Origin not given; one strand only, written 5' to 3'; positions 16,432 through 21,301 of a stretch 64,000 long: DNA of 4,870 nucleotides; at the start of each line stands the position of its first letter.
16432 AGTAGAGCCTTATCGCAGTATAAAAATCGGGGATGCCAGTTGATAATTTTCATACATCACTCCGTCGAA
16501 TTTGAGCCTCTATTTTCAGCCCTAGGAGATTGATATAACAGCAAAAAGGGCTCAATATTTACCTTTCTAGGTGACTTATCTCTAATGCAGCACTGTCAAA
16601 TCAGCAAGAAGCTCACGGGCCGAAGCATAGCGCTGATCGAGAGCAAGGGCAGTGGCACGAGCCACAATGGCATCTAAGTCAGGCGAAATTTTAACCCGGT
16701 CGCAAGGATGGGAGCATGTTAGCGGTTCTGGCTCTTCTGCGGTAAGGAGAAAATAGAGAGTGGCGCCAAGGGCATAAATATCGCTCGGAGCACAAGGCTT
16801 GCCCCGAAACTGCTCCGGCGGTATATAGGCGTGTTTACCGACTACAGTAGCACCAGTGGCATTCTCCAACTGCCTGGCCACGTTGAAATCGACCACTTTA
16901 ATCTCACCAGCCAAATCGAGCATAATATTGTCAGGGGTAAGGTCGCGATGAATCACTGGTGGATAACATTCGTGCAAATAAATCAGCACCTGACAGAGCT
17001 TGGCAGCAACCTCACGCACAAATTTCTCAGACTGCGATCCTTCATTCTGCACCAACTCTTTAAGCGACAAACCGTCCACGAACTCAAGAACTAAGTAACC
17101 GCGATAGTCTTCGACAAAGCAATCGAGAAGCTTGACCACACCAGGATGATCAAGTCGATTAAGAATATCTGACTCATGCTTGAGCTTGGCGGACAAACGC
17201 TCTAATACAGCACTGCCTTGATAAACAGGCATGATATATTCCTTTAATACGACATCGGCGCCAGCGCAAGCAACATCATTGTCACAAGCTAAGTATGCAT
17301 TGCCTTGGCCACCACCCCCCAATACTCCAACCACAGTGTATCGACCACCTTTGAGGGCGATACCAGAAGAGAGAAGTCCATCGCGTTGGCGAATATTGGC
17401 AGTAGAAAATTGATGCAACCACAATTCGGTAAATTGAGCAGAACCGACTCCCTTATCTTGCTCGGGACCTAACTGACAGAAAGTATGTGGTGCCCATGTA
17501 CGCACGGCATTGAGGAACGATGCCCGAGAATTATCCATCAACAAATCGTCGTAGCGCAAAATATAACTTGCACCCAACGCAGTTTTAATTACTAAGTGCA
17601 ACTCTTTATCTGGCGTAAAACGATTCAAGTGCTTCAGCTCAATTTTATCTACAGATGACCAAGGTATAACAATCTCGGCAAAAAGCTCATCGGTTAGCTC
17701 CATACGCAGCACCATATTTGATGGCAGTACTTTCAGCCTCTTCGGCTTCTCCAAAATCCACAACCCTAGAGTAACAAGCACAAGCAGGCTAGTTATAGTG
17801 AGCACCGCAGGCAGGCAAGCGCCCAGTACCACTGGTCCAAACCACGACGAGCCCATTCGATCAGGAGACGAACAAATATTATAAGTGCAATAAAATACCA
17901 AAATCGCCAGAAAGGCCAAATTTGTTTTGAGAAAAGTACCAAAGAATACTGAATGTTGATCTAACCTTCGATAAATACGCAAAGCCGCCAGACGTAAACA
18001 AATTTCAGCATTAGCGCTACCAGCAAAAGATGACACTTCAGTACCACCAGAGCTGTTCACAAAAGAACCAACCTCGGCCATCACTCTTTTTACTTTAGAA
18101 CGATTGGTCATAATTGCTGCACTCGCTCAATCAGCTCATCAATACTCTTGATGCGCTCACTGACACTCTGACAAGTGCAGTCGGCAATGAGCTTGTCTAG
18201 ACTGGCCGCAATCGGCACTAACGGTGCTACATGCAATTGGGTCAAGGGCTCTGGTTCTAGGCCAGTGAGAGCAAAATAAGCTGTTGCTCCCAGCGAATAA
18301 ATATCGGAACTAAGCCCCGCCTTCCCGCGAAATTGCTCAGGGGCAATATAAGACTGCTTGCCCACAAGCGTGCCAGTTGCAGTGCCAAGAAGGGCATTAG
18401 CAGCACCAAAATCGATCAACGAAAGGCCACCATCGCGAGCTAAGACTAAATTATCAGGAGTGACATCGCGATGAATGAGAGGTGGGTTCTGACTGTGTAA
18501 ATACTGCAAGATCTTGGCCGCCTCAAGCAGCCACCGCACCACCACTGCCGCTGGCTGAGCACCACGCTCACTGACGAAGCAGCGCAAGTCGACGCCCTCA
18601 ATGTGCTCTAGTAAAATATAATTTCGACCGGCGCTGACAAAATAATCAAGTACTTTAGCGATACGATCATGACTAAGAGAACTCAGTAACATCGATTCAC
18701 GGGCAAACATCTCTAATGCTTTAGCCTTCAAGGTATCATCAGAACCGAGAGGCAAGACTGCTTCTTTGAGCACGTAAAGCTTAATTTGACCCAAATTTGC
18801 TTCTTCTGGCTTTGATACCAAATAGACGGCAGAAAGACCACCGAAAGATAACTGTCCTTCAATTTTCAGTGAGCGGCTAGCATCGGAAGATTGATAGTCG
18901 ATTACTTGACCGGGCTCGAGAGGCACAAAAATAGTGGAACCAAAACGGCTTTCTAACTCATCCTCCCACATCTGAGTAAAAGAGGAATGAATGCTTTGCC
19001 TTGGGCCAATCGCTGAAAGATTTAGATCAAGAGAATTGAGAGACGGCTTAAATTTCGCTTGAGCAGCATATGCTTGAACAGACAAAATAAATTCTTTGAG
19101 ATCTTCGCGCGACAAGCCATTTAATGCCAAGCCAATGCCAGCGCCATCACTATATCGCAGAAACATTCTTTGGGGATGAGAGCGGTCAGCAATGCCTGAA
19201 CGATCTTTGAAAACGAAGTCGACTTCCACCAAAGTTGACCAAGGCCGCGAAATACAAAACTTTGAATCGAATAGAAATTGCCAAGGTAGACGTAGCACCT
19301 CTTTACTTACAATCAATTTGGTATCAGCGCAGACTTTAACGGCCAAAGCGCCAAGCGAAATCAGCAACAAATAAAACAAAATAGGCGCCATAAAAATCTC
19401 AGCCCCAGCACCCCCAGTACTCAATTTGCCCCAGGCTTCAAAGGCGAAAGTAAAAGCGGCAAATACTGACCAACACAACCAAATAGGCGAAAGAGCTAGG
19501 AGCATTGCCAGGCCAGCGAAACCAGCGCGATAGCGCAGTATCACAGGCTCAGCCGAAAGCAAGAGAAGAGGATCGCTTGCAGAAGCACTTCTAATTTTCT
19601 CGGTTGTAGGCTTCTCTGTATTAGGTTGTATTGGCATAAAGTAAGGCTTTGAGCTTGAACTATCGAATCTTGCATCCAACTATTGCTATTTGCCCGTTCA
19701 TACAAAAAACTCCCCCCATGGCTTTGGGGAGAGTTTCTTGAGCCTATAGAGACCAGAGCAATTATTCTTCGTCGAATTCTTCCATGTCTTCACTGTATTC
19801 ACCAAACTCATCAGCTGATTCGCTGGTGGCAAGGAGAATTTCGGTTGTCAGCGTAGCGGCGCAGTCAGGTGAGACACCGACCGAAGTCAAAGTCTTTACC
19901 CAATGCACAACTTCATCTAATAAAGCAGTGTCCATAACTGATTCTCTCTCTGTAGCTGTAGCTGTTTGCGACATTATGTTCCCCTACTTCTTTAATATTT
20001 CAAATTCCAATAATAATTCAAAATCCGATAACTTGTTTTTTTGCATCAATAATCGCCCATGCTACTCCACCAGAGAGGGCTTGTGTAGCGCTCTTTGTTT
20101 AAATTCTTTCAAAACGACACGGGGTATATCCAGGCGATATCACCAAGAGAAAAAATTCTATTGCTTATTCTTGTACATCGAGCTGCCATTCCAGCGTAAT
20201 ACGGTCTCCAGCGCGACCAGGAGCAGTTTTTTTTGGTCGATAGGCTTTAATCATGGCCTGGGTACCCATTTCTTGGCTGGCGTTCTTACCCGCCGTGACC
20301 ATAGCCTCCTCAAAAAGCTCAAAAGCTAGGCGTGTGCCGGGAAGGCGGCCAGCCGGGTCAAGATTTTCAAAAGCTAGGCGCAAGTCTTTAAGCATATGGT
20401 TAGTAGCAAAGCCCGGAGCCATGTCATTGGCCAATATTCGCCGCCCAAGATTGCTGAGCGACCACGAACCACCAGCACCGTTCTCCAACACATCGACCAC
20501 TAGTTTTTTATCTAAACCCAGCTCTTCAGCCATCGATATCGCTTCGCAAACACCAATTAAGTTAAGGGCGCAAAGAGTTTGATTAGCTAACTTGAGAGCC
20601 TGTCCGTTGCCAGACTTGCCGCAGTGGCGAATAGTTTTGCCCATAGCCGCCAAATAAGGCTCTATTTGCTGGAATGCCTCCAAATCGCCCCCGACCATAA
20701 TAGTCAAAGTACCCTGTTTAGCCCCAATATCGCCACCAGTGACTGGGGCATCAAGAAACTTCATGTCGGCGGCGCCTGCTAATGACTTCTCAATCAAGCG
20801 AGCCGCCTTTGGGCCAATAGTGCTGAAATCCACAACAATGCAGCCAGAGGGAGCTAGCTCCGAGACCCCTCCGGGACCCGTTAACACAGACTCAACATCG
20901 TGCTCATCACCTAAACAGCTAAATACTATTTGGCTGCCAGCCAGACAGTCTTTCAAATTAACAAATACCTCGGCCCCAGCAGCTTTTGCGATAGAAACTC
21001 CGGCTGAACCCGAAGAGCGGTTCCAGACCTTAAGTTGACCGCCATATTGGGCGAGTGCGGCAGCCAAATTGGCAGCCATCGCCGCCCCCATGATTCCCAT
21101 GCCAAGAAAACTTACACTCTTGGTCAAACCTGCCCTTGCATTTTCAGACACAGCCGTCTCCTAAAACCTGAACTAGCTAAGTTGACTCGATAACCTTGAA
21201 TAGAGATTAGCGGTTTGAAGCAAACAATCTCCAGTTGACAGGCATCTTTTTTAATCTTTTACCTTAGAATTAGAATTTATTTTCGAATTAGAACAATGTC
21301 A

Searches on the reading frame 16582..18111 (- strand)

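Call 58: search_protein_families(library=pfam, proteins=[window:16582-18111:-], max_evalue=0.00001)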
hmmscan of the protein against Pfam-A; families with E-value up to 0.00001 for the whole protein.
window:16582-18111:- (509 aa): 2 families
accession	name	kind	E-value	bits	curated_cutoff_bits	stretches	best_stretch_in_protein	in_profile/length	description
PF00069.31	Pkinase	-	2.7e-35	122.5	31.7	1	258-462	1-197/263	Protein kinase domain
PF07714.23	PK_Tyr_Ser-Thr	-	8.2e-19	68.4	23.1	1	306-461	44-204/258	Protein tyrosine and serine/threonine kinase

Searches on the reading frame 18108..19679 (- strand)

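Call 58: search_protein_families(library=pfam, proteins=[window:18108-19679:-], max_evalue=0.00001)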
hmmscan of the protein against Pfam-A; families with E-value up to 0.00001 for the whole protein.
window:18108-19679:- (523 aa): 2 families
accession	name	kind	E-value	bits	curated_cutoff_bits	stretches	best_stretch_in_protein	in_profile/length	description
PF00069.31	Pkinase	-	1.6e-25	90.4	31.7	1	319-478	42-198/263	Protein kinase domain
PF07714.23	PK_Tyr_Ser-Thr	-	5.9e-16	59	23.1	1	318-474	41-202/258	Protein tyrosine and serine/threonine kinase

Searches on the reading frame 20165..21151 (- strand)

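Call 58: search_protein_families(library=pfam, proteins=[window:20165-21151:-], max_evalue=0.00001)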
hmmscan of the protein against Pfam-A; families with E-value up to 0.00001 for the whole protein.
window:20165-21151:- (328 aa): 2 families
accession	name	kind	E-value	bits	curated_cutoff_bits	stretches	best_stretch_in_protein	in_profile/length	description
PF03446.21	NAD_binding_2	-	1.6e-38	132.7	21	1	13-178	2-161/161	NAD binding domain of 6-phosphogluconate dehydrogenase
PF14833.11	NAD_binding_11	-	9e-27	94.2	30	1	181-290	1-112/122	NAD-binding of NADP-dependent 3-hydroxyisobutyrate dehydrogenase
